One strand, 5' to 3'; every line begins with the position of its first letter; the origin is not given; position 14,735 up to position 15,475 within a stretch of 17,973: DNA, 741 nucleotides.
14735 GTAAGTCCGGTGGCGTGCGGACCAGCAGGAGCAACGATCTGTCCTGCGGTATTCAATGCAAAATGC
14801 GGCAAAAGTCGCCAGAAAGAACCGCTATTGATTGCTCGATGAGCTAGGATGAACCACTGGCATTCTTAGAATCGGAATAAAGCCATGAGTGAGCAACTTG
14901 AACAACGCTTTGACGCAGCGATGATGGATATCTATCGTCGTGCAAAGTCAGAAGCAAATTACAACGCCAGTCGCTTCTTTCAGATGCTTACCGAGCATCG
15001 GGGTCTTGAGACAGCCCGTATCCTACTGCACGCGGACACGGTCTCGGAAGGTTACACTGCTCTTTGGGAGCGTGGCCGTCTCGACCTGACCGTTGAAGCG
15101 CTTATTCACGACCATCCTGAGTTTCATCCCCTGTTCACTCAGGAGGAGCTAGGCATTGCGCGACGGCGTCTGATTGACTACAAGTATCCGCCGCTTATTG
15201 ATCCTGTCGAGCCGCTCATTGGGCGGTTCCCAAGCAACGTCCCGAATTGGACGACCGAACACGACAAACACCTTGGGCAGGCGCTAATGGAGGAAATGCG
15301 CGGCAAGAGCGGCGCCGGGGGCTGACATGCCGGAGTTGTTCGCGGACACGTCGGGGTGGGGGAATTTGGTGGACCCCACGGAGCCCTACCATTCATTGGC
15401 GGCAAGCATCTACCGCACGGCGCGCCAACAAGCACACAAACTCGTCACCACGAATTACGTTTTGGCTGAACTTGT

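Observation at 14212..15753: Low-GC four-gene insertion carrying a PIN toxin, wedged between fwdB and fwdA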

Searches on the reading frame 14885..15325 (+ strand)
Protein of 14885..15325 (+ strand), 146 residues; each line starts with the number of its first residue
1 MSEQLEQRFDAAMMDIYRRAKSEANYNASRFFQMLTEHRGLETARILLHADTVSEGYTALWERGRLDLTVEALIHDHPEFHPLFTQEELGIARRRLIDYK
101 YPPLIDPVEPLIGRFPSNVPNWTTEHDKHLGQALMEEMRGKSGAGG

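Call 6: search_protein_families(library=pfam, proteins=[window:14885-15325:+], max_evalue=0.1)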
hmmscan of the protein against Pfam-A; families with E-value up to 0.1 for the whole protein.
window:14885-15325:+ (146 aa): 0 families

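Call 7: search_protein_families(library=ncbifam, proteins=[window:14885-15325:+], max_evalue=0.1)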
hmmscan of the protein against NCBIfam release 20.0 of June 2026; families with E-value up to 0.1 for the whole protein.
window:14885-15325:+ (146 aa): 0 families

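Call 8: search_protein_families(library=padloc, proteins=[window:14885-15325:+], max_evalue=1)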
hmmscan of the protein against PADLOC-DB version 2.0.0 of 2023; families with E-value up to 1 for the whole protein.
window:14885-15325:+ (146 aa): 0 families

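Call 9: search_protein_families(library=phrogs, proteins=[window:14885-15325:+], max_evalue=1)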
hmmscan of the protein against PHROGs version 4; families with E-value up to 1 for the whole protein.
window:14885-15325:+ (146 aa): 1 family
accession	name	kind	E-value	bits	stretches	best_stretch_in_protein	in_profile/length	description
phrog_12464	-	unknown function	0.17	13.1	1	84-107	26-49/74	-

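Call 10: find_encoding_contigs(protein=window:14885-15325:+, flank=10000, max_places=6)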
Protein window:14885-15325:+ (146 aa): 6 contigs read that carry it; 6 places shown.
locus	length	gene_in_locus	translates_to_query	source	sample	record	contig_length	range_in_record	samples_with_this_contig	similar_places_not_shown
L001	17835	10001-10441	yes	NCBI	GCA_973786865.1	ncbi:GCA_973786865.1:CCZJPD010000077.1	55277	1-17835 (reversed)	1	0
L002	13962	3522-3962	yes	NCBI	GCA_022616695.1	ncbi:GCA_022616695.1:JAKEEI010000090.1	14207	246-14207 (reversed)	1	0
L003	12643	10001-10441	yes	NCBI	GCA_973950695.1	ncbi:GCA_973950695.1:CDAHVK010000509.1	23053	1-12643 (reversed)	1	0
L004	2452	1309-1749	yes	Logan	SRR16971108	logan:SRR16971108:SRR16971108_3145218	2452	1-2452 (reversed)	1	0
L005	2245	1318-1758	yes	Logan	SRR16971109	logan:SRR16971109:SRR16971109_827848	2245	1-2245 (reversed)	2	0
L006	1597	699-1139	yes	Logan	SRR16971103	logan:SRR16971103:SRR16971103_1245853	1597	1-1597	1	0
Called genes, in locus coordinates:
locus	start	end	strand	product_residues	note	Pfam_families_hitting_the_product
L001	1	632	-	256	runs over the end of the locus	PF02673:BacA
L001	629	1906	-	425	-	PF09298:FAA_hydrolase_N, PF01557:FAA_hydrolase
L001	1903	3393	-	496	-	PF00331:Glyco_hydro_10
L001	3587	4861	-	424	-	PF00365:PFK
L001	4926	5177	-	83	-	-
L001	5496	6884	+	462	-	PF00884:Sulfatase, PF01663:Phosphodiest (weak), PF16347:SGSH_C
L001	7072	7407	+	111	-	PF01568:Molydop_binding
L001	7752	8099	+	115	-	-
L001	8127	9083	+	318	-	-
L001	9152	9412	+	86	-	-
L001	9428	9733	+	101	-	-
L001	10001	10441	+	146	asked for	-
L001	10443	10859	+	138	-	PF01850:PIN (weak)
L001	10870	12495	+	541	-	PF01979:Amidohydro_1 (faint), PF07969:Amidohydro_3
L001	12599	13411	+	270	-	PF01493:GXGXG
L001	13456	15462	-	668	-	PF00248:Aldo_ket_red, PF00702:Hydrolase (faint), PF13671:AAA_33, PF08645:PNK3P (weak)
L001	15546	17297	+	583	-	PF03572:Peptidase_S41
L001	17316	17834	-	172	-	?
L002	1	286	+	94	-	PF16347:SGSH_C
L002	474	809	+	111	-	PF01568:Molydop_binding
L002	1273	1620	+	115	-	-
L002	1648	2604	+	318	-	-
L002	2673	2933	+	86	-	-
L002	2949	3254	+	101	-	-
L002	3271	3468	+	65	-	-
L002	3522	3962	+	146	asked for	-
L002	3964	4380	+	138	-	PF01850:PIN (weak)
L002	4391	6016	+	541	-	PF01979:Amidohydro_1 (faint), PF07969:Amidohydro_3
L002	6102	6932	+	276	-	PF01493:GXGXG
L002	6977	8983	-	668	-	PF00248:Aldo_ket_red, PF00702:Hydrolase (faint), PF13671:AAA_33, PF08645:PNK3P (weak)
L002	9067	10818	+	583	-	PF03572:Peptidase_S41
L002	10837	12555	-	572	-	PF01145:Band_7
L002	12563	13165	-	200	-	-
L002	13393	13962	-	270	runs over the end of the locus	PF02361:CbiQ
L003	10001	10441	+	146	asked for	-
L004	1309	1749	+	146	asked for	-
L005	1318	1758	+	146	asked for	-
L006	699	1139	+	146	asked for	-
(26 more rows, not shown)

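Call 18: find_homologous_proteins(query=window:14885-15325:+, max_evalue=0.001)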
Query window:14885-15325:+ (146 aa): 1990 proteins with E <= 0.001 among 2007 candidates; the best 120 are listed.
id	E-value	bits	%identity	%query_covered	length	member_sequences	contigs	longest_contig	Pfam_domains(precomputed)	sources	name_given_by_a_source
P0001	7.1e-94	329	100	100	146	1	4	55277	-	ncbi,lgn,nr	ncbi:MAG: hypothetical protein L0Y72_08460 [Gemmataceae bacterium]|nr:hypothetical protein [Gemmatac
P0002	1.0e-71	257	77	100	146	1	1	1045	-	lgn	-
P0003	2.4e-71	256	78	99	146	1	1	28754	-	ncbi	-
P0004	5.5e-69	249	75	99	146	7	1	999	-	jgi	jgi:hypothetical protein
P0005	1.2e-68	247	78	98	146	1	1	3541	-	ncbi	-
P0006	2.7e-68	246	78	98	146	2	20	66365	-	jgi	jgi:hypothetical protein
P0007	1.3e-67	244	76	99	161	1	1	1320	-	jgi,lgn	jgi:hypothetical protein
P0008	2.2e-67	243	75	99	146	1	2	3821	-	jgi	-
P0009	2.9e-67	243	76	100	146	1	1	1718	-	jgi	jgi:hypothetical protein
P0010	5.1e-67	242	76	98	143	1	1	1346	-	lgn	-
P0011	2.3e-66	240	74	99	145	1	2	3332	-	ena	-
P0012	3.3e-66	240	77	98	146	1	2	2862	-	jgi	-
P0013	4.1e-66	239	73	100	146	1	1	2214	-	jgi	jgi:hypothetical protein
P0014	4.7e-66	239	74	96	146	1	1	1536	-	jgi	jgi:hypothetical protein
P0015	5.3e-66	239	74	100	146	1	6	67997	-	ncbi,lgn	-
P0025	1.1e-64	235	72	99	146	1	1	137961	-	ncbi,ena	-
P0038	2.5e-63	230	73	100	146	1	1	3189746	-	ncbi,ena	-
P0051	3.4e-61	223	75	95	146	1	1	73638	-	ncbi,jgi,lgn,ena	jgi:hypothetical protein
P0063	9.9e-59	215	68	100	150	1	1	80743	-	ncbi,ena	-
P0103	1.8e-44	169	78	69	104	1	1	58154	-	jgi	jgi:hypothetical protein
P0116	1.9e-42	162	56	99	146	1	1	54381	-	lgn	-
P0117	2.3e-42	162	68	74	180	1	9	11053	-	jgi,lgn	-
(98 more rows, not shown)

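Call 19: find_encoding_contigs(protein=P0038, flank=4000, max_places=2)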
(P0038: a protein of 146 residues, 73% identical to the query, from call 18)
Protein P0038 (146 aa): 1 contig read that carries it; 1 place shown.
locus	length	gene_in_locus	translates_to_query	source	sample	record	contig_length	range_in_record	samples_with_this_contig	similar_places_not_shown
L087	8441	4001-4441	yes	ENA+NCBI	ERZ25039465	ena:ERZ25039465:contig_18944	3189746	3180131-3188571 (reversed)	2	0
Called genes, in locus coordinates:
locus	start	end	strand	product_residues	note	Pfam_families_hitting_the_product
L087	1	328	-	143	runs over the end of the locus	PF02545:Maf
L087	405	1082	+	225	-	-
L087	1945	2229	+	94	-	PF01568:Molydop_binding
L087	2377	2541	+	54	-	-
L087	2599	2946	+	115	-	-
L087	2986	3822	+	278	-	-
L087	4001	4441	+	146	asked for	-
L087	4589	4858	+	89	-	-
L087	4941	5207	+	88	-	PF04365:BrnT_toxin (weak)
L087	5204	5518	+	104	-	-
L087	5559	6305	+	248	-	PF07969:Amidohydro_3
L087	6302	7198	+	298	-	PF07969:Amidohydro_3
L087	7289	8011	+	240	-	PF01493:GXGXG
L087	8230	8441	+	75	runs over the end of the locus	-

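Call 20: find_encoding_contigs(protein=P0025, flank=4000, max_places=2)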
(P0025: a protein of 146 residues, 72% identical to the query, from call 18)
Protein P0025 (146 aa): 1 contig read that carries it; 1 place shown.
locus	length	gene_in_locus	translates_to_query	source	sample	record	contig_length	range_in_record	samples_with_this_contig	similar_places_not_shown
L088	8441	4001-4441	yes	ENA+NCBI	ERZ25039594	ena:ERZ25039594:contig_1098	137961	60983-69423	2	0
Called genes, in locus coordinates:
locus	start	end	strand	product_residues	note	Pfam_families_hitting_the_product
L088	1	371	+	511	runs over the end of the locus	PF00144:Beta-lactamase, PF11954:DUF3471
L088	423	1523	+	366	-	PF21320:WHD_Rv2258c, PF13489:Methyltransf_23, PF05175:MTS (weak), PF08704:GCD14 (weak), PF08241:Methyltransf_11, PF08242:Methyltransf_12, PF13649:Methyltransf_25, PF13847:Methyltransf_31, +1 more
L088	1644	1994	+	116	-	PF01568:Molydop_binding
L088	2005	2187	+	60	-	-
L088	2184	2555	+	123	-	-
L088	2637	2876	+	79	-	-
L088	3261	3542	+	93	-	-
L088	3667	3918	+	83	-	-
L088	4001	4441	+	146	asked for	-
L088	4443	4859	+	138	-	-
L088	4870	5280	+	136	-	PF07969:Amidohydro_3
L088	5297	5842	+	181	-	-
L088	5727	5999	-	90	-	-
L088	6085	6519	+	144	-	PF01979:Amidohydro_1 (weak), PF07969:Amidohydro_3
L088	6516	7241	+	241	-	PF01493:GXGXG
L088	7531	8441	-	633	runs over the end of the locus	PF07607:DUF1570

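Call 21: find_encoding_contigs(protein=P0103, flank=4000, max_places=2)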
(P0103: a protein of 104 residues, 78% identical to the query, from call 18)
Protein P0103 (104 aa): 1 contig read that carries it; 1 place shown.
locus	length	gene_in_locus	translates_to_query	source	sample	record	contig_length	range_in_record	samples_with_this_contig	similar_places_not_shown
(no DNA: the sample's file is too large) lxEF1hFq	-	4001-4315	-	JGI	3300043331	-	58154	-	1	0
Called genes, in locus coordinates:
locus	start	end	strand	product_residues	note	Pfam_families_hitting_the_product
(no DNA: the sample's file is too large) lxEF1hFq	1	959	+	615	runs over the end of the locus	-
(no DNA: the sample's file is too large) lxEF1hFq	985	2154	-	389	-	PF01555:N6_N4_Mtase, PF01170:UPF0020 (faint)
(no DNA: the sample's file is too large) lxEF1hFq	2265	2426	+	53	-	-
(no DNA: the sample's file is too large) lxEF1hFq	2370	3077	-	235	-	-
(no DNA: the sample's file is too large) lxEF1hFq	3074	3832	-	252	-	-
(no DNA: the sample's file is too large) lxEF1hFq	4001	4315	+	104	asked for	-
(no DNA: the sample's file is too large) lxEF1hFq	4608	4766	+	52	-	-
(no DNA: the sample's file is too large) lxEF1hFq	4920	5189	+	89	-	-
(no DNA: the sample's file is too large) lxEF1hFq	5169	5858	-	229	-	-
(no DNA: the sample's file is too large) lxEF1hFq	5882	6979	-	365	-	-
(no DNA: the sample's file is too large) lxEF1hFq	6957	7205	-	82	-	-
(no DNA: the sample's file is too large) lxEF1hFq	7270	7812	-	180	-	PF14602:Hexapep_2 (faint), PF00132:Hexapep (weak)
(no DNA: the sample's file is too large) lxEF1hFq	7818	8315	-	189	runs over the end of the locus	PF00132:Hexapep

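Call 22: find_encoding_contigs(protein=P0117, flank=4000, max_places=2)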
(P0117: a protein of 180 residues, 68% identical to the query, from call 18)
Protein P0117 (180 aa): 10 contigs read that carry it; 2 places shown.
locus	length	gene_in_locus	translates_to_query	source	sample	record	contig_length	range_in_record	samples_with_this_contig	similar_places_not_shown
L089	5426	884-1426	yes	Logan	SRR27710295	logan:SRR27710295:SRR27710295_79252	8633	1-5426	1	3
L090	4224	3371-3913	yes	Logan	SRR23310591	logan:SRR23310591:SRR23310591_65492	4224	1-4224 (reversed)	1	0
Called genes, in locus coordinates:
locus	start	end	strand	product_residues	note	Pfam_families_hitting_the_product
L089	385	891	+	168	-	-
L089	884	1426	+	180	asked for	-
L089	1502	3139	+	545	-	-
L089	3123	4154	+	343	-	PF13531:SBP_bac_11 (weak), PF13416:SBP_bac_8 (weak)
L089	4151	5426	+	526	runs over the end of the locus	-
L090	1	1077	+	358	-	?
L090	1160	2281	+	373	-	PF00285:Citrate_synt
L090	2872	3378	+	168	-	-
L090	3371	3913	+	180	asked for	-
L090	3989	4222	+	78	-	?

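Call 27: find_homologous_proteins(query=L001:9428-9730:+, max_evalue=0.001)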
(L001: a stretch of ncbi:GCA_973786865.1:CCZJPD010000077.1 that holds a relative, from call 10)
Query L001:9428-9730:+ (101 aa): 4 proteins with E <= 0.001 among 5 candidates.
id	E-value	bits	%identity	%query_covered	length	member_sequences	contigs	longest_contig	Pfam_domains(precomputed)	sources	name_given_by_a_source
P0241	1.4e-61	223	100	100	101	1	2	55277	-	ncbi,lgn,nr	ncbi:MAG: hypothetical protein L0Y72_08470 [Gemmataceae bacterium]|nr:hypothetical protein [Gemmatac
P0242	2.0e-42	161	72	100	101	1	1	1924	-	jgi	jgi:hypothetical protein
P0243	8.3e-35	137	61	97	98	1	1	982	-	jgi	jgi:hypothetical protein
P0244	2.2e-33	132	100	63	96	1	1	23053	-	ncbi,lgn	-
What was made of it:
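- Tried and rejected: The word-index search found only 4 relatives (call 27).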

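Call 30: search_solved_structures(query=A2, max_evalue=10)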
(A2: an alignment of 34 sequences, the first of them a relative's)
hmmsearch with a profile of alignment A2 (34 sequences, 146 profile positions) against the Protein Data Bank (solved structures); distinct sequences matched with E-value up to 10: 5.
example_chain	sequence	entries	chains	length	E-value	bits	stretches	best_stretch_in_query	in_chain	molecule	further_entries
7y8r_R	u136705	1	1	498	0.35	13.9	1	54-143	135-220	PHD finger protein 10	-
7vdv_R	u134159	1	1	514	0.36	13.8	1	54-143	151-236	PHD finger protein 10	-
8a22_Xc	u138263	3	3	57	0.75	12.8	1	92-123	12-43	mL122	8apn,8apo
7dic_A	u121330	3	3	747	1.2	12.1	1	47-122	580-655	Ribonuclease R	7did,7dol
7dcy_A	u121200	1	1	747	1.2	12.1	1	47-122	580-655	Ribonuclease R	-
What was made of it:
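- On VapBC type II toxin-antitoxin: No PDB sequence hit (call 30).
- Tried and rejected: PDB sequence-profile search gave no hit (call 30).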

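Call 31: find_related_loci(query=A2, collection=metagenome_contigs, flank=4000)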
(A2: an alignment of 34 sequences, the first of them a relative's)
Query A2 (146 aa) in metagenome_contigs; peptide patterns used: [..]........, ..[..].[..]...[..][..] (x = any residue, [..] = any of these).
600 stretches matched a pattern (row limit reached: there are more); 425 encode a relative of the query (tblastn E <= 1e-3); the best 80 are kept; 80 distinct loci.
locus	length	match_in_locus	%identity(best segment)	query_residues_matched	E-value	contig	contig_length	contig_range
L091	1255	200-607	68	1-136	2e-66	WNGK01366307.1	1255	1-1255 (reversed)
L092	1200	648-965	80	1-106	3e-57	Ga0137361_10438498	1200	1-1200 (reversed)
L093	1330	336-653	77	1-106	1e-56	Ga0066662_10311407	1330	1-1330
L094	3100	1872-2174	80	1-101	8e-52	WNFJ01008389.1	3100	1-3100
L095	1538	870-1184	68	1-105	3e-48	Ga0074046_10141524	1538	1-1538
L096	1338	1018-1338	66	1-107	1e-47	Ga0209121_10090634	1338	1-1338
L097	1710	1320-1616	73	3-101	4e-45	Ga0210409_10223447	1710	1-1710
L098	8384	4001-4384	59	1-119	2e-44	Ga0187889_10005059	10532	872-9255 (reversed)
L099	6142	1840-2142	69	1-101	3e-44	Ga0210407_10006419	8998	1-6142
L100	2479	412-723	64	1-104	5e-44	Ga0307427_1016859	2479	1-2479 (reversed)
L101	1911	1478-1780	71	5-105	4e-44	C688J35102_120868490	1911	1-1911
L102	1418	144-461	63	1-106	1e-43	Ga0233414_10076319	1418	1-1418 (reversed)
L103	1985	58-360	66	3-103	2e-42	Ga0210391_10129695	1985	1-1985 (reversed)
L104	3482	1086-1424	64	3-115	7e-42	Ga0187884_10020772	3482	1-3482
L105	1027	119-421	63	1-101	6e-44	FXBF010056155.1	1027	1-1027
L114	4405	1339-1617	69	9-101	9e-41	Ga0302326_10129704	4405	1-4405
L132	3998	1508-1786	70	9-101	2e-39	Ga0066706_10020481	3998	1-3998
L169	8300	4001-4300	60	2-101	2e-36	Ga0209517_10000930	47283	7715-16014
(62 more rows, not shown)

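Call 40: predict_structure(alignment_id=A2)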
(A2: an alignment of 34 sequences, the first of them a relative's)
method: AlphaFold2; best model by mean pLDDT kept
length: 146 residues; sequences in the alignment: 34
mean_pLDDT: 76.1   pTM: 0.62
mean pLDDT of the five models: 76.1, 73.7, 71.8, 71.7, 69.6
residues with pLDDT >= 90: 47; 70-90: 55; 50-70: 17; < 50: 27
segments of 3 or more residues with pLDDT < 50: 108-123, 125-130, 143-146
pLDDT, mean of each block of 10 residues (from residue 1): 87 90 79 88 91 81 87 93 94 89 59 42 48 54 47
secondary structure, 60 per line:
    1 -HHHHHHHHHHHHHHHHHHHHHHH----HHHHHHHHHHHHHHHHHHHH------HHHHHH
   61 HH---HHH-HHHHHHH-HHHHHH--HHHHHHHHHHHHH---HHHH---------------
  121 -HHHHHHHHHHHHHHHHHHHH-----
elements in order: H2-24 H29-48 H55-62 H70-76 H78-83 H86-98 H102-105 H122-141
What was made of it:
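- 14885..15193 (+): ORF3 N-terminal domain (aa 1-103). It is an all-helical domain of a large unannotated family. Its role as a dimerisation, regulatory or scaffold domain of the antitoxin is inferred. AF2 block-mean pLDDT is 79-94 (about 88 overall) over aa 1-100 (call 40).
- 15194..15325 (+): ORF3 C-terminal tail (aa 104-146, 'tail A': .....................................) plus the stop codon. It is the inferred PIN-neutralising segment. Low pLDDT with a predicted helix at 122-141 (call 40).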

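Call 44: search_solved_structures(query=A3, max_evalue=10)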
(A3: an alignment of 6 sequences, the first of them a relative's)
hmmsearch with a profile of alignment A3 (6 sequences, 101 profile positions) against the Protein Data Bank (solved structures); distinct sequences matched with E-value up to 10: 19.
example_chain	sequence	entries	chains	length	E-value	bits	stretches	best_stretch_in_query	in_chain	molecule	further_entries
8qae_A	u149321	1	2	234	0.086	16.3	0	27-68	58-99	sc-apCC-6-SLLA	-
8add_A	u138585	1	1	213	0.11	15.9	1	22-75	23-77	ATP-dependent DNA helicase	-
1lnu_B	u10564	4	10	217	0.4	14.1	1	62-92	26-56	H-2 class II histocompatibility antigen, A beta chain | 3K peptide, Linker, and H-2 class II histocompatibility antigen (A beta chain) | 3K peptide, Linker,and 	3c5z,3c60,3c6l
3rdt_D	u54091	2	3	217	0.4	14.1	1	62-92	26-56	3K peptide, linker and MHC H-2 class II I-Ab beta chain | protein of 3K peptide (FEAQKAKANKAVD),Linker region - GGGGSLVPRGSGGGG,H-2 class II histoco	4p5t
4p46_D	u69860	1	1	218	0.4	14.1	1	62-92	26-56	3K Peptide,H-2 class II histocompatibility antigen, A beta chain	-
6g6f_A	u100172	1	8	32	0.5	13.8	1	26-51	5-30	CC-Type2-LF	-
6mkd_D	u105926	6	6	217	0.53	13.7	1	62-92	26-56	Padi4 (92-105) peptide and MHC Class II I-Ab beta chain,H-2 class II histocompatibility an | Padi 4 (92-105) peptide and MHC Class II IAb beta chain | Padi4 (92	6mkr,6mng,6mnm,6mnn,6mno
7nfg_A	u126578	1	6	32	0.61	13.5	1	26-51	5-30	CC-Type2-(LaId)4-L14A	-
7qwa_A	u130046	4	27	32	0.69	13.4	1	26-51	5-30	CC-Type2-(UgUe)4 | CC-Type2-(Ue)4 | CC-Type2-(Ug)4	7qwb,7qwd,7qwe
4p23_D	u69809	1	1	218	0.73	13.3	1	62-92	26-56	3K peptide and MHC IAb beta chain,H-2 class II histocompatibility antigen, A beta chain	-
6tf9_VP1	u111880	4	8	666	0.74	13.3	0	29-91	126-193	Gamma-tubulin complex component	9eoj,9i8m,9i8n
4pna_A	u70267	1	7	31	0.99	12.9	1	26-51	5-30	CC-Hept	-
3caz_A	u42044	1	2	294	1.2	12.6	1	30-68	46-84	BAR protein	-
6gv8_A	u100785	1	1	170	1.3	12.5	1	25-64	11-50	Hyperosmolarity resistance protein Emb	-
6g6a_A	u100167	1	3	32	1.3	12.5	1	26-51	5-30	CC-Type2-LL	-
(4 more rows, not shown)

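Call 54: predict_structure(alignment_id=A4)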
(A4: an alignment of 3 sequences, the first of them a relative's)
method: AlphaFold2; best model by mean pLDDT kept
length: 101 residues; sequences in the alignment: 3
mean_pLDDT: 60.3   pTM: 0.53
mean pLDDT of the five models: 60.3, 55.9, 52.2, 51.2, 48.1
residues with pLDDT >= 90: 0; 70-90: 25; 50-70: 47; < 50: 29
segments of 3 or more residues with pLDDT < 50: 1-11, 84-101
pLDDT, mean of each block of 10 residues (from residue 1): 36 63 79 72 67 62 67 67 50 42 35
secondary structure, 60 per line:
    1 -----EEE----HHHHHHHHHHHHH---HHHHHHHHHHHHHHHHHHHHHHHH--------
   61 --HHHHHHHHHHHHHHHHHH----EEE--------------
elements in order: E6-8 H13-25 H29-52 H63-80 E85-87
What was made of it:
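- The AF2 model is poor (pLDDT 60, call 54).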
